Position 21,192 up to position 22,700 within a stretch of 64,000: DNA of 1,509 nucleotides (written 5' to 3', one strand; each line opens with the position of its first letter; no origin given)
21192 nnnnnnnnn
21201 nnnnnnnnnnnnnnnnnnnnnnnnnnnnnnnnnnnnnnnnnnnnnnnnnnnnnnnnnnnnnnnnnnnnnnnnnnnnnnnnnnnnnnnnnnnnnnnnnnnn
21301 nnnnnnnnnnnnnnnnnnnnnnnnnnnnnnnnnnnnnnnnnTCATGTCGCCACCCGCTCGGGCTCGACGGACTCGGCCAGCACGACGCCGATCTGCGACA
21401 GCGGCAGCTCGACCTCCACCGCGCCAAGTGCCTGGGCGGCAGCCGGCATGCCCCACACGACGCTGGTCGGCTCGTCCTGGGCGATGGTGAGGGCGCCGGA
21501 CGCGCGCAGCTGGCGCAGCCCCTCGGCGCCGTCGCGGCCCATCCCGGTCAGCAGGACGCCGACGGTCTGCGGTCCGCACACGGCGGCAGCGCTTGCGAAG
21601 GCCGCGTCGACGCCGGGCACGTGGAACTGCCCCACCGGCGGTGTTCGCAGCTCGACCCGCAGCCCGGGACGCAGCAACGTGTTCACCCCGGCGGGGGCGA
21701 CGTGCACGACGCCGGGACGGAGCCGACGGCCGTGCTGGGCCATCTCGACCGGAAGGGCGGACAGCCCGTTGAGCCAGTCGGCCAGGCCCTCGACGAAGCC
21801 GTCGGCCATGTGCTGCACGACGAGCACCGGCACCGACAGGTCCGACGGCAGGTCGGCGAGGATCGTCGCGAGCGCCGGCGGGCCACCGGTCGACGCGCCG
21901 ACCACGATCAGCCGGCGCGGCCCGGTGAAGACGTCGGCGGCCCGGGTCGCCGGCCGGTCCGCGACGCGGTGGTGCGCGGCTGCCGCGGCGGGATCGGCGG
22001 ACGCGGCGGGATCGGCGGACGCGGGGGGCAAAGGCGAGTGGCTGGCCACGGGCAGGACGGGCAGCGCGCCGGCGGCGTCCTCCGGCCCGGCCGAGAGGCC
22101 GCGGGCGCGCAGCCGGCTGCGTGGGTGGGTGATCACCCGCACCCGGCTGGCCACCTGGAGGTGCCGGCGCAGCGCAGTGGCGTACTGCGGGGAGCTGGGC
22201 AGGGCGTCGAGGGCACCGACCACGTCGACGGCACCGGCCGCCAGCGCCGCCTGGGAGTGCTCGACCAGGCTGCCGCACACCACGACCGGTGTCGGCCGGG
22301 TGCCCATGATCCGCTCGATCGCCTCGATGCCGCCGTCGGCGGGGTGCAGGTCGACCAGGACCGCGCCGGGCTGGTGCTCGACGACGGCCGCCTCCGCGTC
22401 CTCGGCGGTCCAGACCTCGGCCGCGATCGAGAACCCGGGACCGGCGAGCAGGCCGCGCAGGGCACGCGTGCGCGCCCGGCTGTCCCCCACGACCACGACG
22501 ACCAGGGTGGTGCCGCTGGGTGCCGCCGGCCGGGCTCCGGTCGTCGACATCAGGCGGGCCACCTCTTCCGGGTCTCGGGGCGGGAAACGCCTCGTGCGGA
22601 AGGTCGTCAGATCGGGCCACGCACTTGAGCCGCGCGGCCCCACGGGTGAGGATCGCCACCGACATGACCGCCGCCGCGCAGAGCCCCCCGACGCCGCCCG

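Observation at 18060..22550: CheA-less, MCP-less che-like module inserted between disA and mutY.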

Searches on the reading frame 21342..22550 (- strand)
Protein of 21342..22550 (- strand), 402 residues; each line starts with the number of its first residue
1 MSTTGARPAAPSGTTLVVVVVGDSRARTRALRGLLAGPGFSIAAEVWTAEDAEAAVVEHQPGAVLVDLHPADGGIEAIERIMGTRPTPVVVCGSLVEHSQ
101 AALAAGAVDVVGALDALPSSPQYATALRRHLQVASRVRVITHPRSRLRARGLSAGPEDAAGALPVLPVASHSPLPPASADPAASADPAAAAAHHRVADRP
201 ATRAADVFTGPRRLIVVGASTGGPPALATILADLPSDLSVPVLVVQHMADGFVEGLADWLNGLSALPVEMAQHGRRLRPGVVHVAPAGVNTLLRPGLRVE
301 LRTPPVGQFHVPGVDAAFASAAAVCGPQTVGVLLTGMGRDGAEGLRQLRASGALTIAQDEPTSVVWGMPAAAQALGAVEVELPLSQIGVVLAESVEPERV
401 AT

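Call 5: search_protein_families(library=pfam, proteins=[window:21342-22550:-], max_evalue=0.01)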
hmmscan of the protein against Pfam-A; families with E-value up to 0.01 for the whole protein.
window:21342-22550:- (402 aa): 2 families
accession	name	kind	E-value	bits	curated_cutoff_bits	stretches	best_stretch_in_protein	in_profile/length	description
PF01339.22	CheB_methylest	-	3.7e-56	190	24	1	215-388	1-171/174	CheB methylesterase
PF00072.30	Response_reg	-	2.7e-06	27.9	30.2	1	18-111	1-97/111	Response regulator receiver domain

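Call 6: search_protein_families(library=ncbifam, proteins=[window:21342-22550:-], max_evalue=0.01)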
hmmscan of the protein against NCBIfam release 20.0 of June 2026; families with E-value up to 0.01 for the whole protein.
window:21342-22550:- (402 aa): 4 families
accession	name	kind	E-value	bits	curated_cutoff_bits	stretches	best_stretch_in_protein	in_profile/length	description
NF009206.0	PRK12555.1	subfamily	6.2e-75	252.3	342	1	18-396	3-337/340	chemotaxis-specific protein-glutamate methyltransferase CheB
NF001965.0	PRK00742.1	subfamily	8.2e-75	252.2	293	1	17-396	5-354/357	chemotaxis-specific protein-glutamate methyltransferase CheB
NF041367.1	CheY_Halo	equivalog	4.5e-05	23.8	200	1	18-107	1-93/114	chemotaxis protein CheY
NF006623.1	PRK09191.1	subfamily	7.5e-05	22.6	240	1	18-91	140-215/258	PhyR family response regulator anti-anti-sigma factor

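Call 35: search_solved_structures(query=window:21342-22550:-, max_evalue=0.001, show_alignments=3)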
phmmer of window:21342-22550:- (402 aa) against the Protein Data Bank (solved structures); distinct sequences matched with E-value up to 0.001: 16.
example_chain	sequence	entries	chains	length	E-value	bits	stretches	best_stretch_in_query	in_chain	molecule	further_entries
7esg_A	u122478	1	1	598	1.7e-39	139.4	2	211-391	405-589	Glutathione S-transferase,Protein-glutamate methylesterase/protein-glutamine glutaminase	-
6ymz_A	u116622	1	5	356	6.3e-39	137.6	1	212-389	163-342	Protein-glutamate methylesterase/protein-glutamine glutaminase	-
1a2o_A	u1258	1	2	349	8.6e-39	137.1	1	183-390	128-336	CHEB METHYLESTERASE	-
1chd_A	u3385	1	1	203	1.9e-33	119.5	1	210-390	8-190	CHEB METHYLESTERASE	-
3sft_A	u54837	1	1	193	4.7e-29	105.1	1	213-391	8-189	Chemotaxis response regulator protein-glutamate methylesterase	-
2n9u_A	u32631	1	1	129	3.2e-06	29.9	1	13-93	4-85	Response regulator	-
6lgq_D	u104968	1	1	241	8.3e-05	25.3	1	11-133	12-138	DNA-binding response regulator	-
1zh2_A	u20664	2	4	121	8.5e-05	25.2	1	18-132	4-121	KDP operon transcriptional regulatory protein kdpE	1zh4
4iga_A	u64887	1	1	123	9.7e-05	25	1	18-111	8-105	Chemotaxis protein CheY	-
1tmy_A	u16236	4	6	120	0.0001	24.9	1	18-111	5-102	CHEY PROTEIN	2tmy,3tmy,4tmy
1u0s_Y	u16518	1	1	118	0.0001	24.9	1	18-111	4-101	Chemotaxis protein cheY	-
4kfc_A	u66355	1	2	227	0.00025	23.7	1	17-134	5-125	KDP operon transcriptional regulatory protein KdpE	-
4kny_A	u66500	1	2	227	0.00025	23.7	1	17-134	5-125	KDP operon transcriptional regulatory protein KdpE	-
3t8y_A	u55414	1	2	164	0.00047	22.8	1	15-111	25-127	Chemotaxis response regulator protein-glutamate methylesterase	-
8q52_A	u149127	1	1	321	0.00057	22.5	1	18-111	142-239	Leucine-specific-binding protein,Chemotaxis protein CheY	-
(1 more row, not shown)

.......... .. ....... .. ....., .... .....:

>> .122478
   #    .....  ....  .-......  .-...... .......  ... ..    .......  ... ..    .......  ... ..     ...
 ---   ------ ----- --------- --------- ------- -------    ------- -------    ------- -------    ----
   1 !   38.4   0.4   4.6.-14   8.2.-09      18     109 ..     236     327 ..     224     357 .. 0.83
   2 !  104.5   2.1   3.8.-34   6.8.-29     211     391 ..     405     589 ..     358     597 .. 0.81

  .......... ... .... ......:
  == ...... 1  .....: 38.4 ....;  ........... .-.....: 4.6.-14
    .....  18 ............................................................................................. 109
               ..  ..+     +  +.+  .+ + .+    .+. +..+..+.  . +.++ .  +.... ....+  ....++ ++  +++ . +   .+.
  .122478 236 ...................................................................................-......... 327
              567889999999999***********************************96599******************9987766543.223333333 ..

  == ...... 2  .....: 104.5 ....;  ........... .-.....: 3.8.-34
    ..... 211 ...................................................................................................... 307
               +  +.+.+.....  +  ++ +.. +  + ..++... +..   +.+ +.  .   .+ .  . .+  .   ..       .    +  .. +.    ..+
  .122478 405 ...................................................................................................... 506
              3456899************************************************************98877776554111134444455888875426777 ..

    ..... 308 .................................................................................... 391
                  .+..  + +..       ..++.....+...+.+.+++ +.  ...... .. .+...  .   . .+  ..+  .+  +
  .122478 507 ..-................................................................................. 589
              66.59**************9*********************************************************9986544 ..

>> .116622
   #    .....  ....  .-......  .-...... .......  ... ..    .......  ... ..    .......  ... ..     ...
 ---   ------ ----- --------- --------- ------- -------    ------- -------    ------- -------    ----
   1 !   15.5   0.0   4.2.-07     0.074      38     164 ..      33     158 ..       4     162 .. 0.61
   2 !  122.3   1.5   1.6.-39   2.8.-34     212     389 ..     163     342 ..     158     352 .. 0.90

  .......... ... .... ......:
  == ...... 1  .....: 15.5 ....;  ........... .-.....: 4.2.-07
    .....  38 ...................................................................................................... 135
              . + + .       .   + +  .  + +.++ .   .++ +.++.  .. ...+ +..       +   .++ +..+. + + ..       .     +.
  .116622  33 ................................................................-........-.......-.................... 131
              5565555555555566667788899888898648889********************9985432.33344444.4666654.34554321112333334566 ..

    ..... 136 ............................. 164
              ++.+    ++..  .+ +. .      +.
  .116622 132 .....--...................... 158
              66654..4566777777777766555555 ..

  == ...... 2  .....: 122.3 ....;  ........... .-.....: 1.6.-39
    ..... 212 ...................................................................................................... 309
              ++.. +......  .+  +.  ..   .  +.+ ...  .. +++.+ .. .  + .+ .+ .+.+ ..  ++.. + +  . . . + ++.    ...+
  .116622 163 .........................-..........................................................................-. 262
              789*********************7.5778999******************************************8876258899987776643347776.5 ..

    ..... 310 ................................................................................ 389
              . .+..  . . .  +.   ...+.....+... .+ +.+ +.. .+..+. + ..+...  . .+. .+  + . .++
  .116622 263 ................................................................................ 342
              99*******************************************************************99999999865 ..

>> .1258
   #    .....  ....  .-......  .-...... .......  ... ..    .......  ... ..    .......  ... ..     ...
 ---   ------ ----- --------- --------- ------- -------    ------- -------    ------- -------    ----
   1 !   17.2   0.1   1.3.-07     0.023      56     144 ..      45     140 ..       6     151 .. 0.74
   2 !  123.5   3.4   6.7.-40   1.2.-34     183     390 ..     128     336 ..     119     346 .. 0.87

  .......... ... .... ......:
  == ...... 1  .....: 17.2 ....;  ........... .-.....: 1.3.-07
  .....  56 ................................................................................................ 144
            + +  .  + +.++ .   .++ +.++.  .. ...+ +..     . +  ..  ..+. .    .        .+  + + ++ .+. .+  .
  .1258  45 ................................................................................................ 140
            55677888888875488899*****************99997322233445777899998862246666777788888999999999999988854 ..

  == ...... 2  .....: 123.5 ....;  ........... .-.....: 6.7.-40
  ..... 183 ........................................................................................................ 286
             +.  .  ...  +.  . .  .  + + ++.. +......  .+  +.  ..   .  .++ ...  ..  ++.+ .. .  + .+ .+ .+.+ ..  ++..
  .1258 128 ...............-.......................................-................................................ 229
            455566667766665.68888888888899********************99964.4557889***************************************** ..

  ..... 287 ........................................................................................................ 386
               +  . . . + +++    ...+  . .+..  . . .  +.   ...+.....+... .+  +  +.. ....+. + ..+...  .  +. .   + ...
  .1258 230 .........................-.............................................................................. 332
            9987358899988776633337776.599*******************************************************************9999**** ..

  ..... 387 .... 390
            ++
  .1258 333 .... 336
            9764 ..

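Call 44: search_protein_families(library=padloc, proteins=[window:21342-22550:-], max_evalue=0.001)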
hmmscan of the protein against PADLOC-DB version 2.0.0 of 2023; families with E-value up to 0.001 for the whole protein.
window:21342-22550:- (402 aa): 0 families

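Call 51: find_homologous_proteins(query=window:21342-22550:-, max_evalue=1e-10)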
Query window:21342-22550:- (402 aa): 3545 proteins with E <= 1e-10 among 8000 candidates; the best 120 are listed.
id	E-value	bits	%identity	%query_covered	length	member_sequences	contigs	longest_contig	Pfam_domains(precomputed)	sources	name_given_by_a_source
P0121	5.0e-226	768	95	100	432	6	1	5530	PF01339.23,PF00072.31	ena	-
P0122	6.5e-226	768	95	100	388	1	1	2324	PF01339.23,PF00072.31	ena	-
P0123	6.1e-207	705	86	100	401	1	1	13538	PF01339.23,PF00072.31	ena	-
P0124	1.6e-205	701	86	100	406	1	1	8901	PF01339.23,PF00072.31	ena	-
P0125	4.1e-204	696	83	100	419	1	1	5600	PF01339.23,PF00072.31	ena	-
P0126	7.6e-201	685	85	100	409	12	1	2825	PF01339.23,PF00072.31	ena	-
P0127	3.3e-195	667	81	100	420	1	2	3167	PF01339.23,PF00072.31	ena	-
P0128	1.3e-193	662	83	96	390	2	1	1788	PF01339.23,PF00072.31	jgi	jgi:two-component system chemotaxis response regulator CheB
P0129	1.2e-191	655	82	100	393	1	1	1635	PF01339.23,PF00072.31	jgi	jgi:two-component system, chemotaxis family, protein-glutamate methylesterase/glutaminase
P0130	1.2e-176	606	80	97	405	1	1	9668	PF01339.23,PF00072.31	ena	-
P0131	4.2e-175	601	79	97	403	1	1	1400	PF01339.23,PF00072.31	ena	-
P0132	6.5e-175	600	76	97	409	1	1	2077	PF01339.23,PF00072.31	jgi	jgi:two-component system chemotaxis response regulator CheB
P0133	7.8e-175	600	78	97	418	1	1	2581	PF01339.23,PF00072.31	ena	-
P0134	4.0e-174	597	78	97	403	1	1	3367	PF01339.23,PF00072.31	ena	-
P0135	1.0e-173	596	79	97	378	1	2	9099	PF01339.23,PF00072.31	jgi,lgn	-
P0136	2.8e-173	595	79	97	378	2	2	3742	PF01339.23,PF00072.31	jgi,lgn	-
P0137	3.0e-173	595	79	97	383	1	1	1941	PF01339.23,PF00072.31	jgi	jgi:two-component system, chemotaxis family, protein-glutamate methylesterase/glutaminase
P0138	1.5e-172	592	78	97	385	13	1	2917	PF01339.23,PF00072.31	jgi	jgi:two-component system chemotaxis response regulator CheB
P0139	1.9e-172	592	76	100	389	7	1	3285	PF01339.23,PF00072.31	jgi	-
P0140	7.0e-172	590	79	97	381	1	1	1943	PF01339.23,PF00072.31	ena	-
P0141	1.7e-171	589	78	97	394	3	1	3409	PF01339.23,PF00072.31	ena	-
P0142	2.8e-171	588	79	97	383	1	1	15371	PF01339.23,PF00072.31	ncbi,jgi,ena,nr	ncbi:MAG TPA: chemotaxis protein CheB [Actinomycetes bacterium]|nr:chemotaxis protein CheB [Actinomy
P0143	1.5e-170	586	79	97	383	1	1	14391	PF01339.23,PF00072.31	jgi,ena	-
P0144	2.3e-170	585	79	97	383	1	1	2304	PF01339.23,PF00072.31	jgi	-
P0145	2.7e-170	585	77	97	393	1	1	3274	PF01339.23,PF00072.31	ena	-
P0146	3.5e-170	584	79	97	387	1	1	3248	PF01339.23,PF00072.31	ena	-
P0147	4.1e-170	584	79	97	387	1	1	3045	PF01339.23,PF00072.31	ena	-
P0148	1.2e-167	576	76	97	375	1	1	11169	PF01339.23,PF00072.31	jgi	jgi:two-component system chemotaxis response regulator CheB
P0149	3.7e-164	565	75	96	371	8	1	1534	PF01339.23,PF00072.31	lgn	-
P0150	1.9e-163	562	75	94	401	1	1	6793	PF01339.23,PF00072.31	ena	-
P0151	4.7e-162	558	71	100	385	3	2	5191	PF01339.23,PF00072.31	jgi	jgi:two-component system chemotaxis response regulator CheB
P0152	6.2e-161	554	72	100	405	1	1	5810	PF01339.23,PF00072.31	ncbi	-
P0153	3.1e-160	552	72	100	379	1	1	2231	PF01339.23,PF00072.31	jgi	jgi:two-component system chemotaxis response regulator CheB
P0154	3.4e-160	552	74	96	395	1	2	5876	PF01339.23,PF00072.31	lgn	-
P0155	1.1e-159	550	73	96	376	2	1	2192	PF01339.23,PF00072.31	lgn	-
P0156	4.5e-159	548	71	100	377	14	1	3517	PF01339.23,PF00072.31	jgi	jgi:two-component system chemotaxis response regulator CheB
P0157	5.4e-159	548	70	100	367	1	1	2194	PF01339.23,PF00072.31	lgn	-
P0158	6.8e-159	547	72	98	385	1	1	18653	PF01339.23,PF00072.31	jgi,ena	-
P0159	1.2e-158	547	72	96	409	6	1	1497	PF01339.23,PF00072.31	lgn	-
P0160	1.8e-158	546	72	96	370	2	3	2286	PF01339.23,PF00072.31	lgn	-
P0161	4.7e-158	545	72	98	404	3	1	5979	PF01339.23,PF00072.31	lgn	-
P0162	8.4e-158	544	72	100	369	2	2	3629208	PF01339.23,PF00072.31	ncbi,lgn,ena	-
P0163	1.8e-157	543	72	98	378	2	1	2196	PF01339.23,PF00072.31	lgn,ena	-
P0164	3.0e-157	542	71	100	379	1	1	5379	PF01339.23,PF00072.31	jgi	jgi:two-component system chemotaxis response regulator CheB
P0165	5.7e-157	541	74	96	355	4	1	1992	PF01339.23,PF00072.31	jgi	jgi:two-component system chemotaxis response regulator CheB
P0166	2.4e-156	539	71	96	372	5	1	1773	PF01339.23,PF00072.31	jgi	jgi:two-component system chemotaxis response regulator CheB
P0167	6.3e-156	538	73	97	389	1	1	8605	PF01339.23,PF00072.31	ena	-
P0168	7.0e-156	537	69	100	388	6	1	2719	PF01339.23,PF00072.31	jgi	jgi:two-component system chemotaxis response regulator CheB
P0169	1.2e-155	537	70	100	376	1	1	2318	PF01339.23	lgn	-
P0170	2.1e-155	536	71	96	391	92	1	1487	PF01339.23,PF00072.31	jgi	jgi:two-component system, chemotaxis family, protein-glutamate methylesterase/glutaminase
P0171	5.8e-155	534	72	96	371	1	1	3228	PF01339.23,PF00072.31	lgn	-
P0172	5.9e-155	534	71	100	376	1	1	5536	PF01339.23,PF00072.31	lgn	-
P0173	1.3e-154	533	70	96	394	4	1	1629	PF01339.23,PF00072.31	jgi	jgi:two-component system, chemotaxis family, protein-glutamate methylesterase/glutaminase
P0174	1.4e-154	533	71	95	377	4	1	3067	PF01339.23,PF00072.31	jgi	jgi:two-component system chemotaxis response regulator CheB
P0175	3.1e-154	532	70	98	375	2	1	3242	PF01339.23,PF00072.31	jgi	jgi:two-component system, chemotaxis family, protein-glutamate methylesterase/glutaminase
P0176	3.5e-154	532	70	100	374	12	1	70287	PF01339.23,PF00072.31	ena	-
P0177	5.5e-154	531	72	96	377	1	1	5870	PF01339.23,PF00072.31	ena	-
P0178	6.7e-154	531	70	100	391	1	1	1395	PF01339.23,PF00072.31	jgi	-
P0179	1.3e-153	530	70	94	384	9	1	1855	PF01339.23,PF00072.31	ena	-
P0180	2.0e-153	529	70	99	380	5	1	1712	PF01339.23,PF00072.31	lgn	-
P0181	2.6e-153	529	69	98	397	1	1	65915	PF01339.23,PF00072.31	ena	-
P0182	2.8e-153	529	71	95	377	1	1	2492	PF01339.23,PF00072.31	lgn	-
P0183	6.6e-153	528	72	96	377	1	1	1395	PF01339.23,PF00072.31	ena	-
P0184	7.7e-153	527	70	98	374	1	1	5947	PF01339.23,PF00072.31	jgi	jgi:two-component system chemotaxis response regulator CheB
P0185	1.6e-152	526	67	100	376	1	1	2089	PF01339.23,PF00072.31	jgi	-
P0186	2.7e-152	526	70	99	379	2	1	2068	PF01339.23,PF00072.31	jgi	-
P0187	4.0e-152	525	69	100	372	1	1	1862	PF01339.23,PF00072.31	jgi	jgi:two-component system chemotaxis response regulator CheB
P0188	1.0e-151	524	70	96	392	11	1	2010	PF01339.23,PF00072.31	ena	-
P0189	1.2e-151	524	70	95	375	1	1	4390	PF01339.23,PF00072.31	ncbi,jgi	jgi:two-component system chemotaxis response regulator CheB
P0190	1.4e-151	523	70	100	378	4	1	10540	PF01339.23,PF00072.31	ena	-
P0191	1.8e-151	523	71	90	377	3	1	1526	PF01339.23,PF00072.31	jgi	jgi:two-component system chemotaxis response regulator CheB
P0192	3.0e-151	522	70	98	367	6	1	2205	PF01339.23,PF00072.31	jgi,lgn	-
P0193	5.8e-151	521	69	98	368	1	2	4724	PF01339.23,PF00072.31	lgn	-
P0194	8.5e-151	521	69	100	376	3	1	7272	PF01339.23,PF00072.31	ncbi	-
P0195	1.2e-150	520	72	90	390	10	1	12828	PF01339.23,PF00072.31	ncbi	ncbi:MAG TPA: chemotaxis protein CheB [Actinomycetes bacterium]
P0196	1.3e-150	520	69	100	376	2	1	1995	PF01339.23,PF00072.31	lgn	-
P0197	1.7e-150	520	69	99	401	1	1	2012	PF01339.23,PF00072.31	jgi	jgi:two-component system chemotaxis response regulator CheB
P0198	4.7e-150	518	72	92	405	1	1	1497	PF01339.23,PF00072.31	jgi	jgi:two-component system chemotaxis response regulator CheB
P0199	5.9e-150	518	70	96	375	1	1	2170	PF01339.23,PF00072.31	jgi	jgi:two-component system chemotaxis response regulator CheB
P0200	1.0e-149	517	71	96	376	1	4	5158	PF01339.23,PF00072.31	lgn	-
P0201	1.0e-149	517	73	91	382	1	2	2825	PF01339.23,PF00072.31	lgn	-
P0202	1.3e-149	517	72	92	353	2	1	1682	PF01339.23,PF00072.31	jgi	jgi:two-component system chemotaxis response regulator CheB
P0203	1.5e-149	517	70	96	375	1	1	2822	PF01339.23,PF00072.31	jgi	jgi:two-component system, chemotaxis family, protein-glutamate methylesterase/glutaminase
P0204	1.9e-149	516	71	91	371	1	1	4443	PF01339.23,PF00072.31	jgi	jgi:two-component system chemotaxis response regulator CheB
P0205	2.5e-149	516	78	47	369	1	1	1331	PF01339.23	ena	-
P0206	2.8e-149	516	71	96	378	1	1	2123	PF01339.23,PF00072.31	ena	-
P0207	4.4e-149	515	70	98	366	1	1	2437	PF01339.23,PF00072.31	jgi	-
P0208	4.4e-149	515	71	96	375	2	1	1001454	PF01339.23,PF00072.31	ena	-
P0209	4.6e-149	515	71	93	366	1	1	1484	PF01339.23,PF00072.31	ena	-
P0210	4.9e-149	515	70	96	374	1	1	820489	PF01339.23,PF00072.31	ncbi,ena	-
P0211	7.3e-149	514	71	94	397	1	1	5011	PF01339.23,PF00072.31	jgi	jgi:two-component system chemotaxis response regulator CheB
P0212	1.6e-148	513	68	100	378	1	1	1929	PF01339.23,PF00072.31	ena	-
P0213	1.9e-148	513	69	98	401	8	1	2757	PF01339.23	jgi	jgi:two-component system chemotaxis response regulator CheB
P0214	3.0e-148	512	70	95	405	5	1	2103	PF01339.23,PF00072.31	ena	-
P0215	3.1e-148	512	69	96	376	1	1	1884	PF01339.23,PF00072.31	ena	-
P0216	5.9e-148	511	70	96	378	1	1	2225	PF01339.23,PF00072.31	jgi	-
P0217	9.5e-148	511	70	94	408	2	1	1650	PF01339.23,PF00072.31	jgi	jgi:two-component system chemotaxis response regulator CheB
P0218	2.4e-147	509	71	91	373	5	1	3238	PF01339.23,PF00072.31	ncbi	-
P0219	3.2e-147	509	70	96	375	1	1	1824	PF01339.23,PF00072.31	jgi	jgi:two-component system, chemotaxis family, protein-glutamate methylesterase/glutaminase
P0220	3.7e-147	509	68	99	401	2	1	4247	PF01339.23,PF00072.31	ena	-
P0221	6.4e-147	508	67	96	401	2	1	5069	PF01339.23,PF00072.31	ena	-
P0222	1.6e-146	507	75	46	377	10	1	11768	PF01339.23,PF00072.31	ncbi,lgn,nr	ncbi:MAG: two-component system, chemotaxis family, protein-glutamate methylesterase/glutaminase [Act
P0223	2.0e-146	506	69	95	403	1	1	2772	PF01339.23,PF00072.31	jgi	-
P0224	2.0e-146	506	70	90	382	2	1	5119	PF01339.23,PF00072.31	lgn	-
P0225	3.6e-146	505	68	95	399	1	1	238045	PF01339.23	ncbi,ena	-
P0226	3.8e-146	505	79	46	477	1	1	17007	PF01339.23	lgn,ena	-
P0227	4.5e-146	505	68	99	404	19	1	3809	PF01339.23,PF00072.31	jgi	jgi:two-component system, chemotaxis family, protein-glutamate methylesterase/glutaminase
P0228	6.2e-146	505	66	99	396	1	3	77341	PF01339.23,PF00072.31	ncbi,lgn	-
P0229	8.0e-146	504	68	96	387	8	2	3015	PF01339.23,PF00072.31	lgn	-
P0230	9.5e-146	504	64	92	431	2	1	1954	PF01339.23,PF00072.31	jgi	jgi:two-component system, chemotaxis family, protein-glutamate methylesterase/glutaminase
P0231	1.1e-145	504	68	94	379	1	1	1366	PF01339.23,PF00072.31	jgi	jgi:two-component system, chemotaxis family, protein-glutamate methylesterase/glutaminase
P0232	2.1e-145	503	69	95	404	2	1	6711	PF01339.23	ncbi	ncbi:MAG: chemotaxis protein CheB [Sporichthyaceae bacterium]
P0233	2.6e-145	503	64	93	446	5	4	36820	PF01339.23,PF00072.31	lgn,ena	-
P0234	4.0e-145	502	70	91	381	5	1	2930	PF01339.23,PF00072.31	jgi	jgi:two-component system chemotaxis response regulator CheB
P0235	5.7e-145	501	69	92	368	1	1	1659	PF01339.23,PF00072.31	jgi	jgi:two-component system, chemotaxis family, protein-glutamate methylesterase/glutaminase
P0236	1.7e-144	500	68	96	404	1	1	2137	PF01339.23,PF00072.31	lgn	-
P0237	6.2e-144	498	70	93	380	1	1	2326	PF01339.23,PF00072.31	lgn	-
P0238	8.4e-144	498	70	93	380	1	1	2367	PF01339.23,PF00072.31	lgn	-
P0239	1.1e-143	497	70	93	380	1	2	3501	PF01339.23,PF00072.31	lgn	-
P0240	1.6e-143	497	69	91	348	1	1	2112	PF01339.23,PF00072.31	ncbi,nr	ncbi:MAG TPA: chemotaxis protein CheB [Candidatus Eisenbacteria bacterium]|nr:chemotaxis protein Che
